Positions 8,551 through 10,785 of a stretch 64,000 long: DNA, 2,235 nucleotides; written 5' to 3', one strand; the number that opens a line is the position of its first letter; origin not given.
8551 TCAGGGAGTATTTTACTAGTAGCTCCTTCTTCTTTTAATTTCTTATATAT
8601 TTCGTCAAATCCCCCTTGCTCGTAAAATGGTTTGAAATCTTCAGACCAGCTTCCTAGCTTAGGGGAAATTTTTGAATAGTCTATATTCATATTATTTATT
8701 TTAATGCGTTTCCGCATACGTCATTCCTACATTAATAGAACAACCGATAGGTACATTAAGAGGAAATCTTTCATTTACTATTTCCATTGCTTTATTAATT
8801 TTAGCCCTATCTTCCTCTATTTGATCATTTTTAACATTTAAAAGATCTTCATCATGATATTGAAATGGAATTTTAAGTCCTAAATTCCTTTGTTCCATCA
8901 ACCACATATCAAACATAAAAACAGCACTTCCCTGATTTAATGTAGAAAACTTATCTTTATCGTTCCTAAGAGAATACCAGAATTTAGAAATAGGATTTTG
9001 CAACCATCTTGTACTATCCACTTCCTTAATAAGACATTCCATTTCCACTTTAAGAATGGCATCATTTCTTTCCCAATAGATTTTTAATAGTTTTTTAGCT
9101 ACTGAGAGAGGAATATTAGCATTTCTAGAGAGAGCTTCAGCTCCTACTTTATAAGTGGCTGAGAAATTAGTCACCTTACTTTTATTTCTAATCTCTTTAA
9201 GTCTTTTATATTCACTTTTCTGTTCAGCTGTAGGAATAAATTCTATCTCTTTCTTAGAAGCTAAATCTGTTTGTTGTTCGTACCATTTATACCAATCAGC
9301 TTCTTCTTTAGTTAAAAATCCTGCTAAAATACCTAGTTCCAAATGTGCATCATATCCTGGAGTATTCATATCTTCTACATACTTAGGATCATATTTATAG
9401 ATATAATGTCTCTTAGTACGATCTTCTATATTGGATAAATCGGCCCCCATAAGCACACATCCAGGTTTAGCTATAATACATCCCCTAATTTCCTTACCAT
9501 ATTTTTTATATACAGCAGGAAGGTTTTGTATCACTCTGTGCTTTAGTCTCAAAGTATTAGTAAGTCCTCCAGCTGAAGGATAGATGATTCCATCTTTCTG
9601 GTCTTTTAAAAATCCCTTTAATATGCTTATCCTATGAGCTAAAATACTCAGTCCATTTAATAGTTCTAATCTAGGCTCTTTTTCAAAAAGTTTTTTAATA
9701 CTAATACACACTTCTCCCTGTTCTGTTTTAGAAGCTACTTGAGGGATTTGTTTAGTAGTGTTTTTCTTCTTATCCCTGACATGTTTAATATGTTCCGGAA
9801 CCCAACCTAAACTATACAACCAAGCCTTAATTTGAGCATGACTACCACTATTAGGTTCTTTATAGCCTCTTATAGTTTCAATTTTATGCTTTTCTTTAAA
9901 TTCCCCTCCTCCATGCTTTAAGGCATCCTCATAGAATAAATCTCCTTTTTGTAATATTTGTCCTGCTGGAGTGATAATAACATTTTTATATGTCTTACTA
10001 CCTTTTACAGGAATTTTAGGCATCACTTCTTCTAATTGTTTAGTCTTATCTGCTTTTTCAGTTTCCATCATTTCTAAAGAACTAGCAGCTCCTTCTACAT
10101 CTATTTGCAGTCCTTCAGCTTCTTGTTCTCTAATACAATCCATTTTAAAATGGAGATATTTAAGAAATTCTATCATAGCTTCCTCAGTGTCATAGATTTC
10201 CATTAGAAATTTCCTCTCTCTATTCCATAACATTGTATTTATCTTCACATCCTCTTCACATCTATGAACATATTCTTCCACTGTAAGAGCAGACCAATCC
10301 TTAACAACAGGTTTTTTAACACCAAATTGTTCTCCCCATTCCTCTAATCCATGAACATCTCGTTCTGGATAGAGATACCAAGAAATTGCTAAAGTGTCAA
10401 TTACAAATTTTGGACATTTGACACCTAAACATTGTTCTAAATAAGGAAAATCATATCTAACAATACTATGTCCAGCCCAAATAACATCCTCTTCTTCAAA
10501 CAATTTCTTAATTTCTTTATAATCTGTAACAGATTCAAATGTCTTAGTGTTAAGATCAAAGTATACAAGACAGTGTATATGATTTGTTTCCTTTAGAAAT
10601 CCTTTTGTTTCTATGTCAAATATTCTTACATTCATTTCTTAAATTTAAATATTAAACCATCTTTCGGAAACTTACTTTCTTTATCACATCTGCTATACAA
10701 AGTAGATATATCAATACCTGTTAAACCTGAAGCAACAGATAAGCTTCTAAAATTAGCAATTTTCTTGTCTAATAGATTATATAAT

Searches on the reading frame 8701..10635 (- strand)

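Call 10: search_protein_families(library=phrogs, proteins=[window:8701-10635:-], max_evalue=0.00001)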
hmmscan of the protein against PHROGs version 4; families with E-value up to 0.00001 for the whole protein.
window:8701-10635:- (644 aa): 4 families
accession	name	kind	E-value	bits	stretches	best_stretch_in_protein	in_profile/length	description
phrog_17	-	DNA, RNA and nucleotide metabolism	5.5e-96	323.9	1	1-643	670-1233/1445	DNA polymerase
phrog_15971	-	DNA, RNA and nucleotide metabolism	1.2e-09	38.8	0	358-417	132-188/376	DNA polymerase I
phrog_2573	-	DNA, RNA and nucleotide metabolism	1.1e-06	29.1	0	462-641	66-275/336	DNA polymerase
phrog_10285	-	DNA, RNA and nucleotide metabolism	3.9e-06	27.2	0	367-523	30-152/321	DNA polymerase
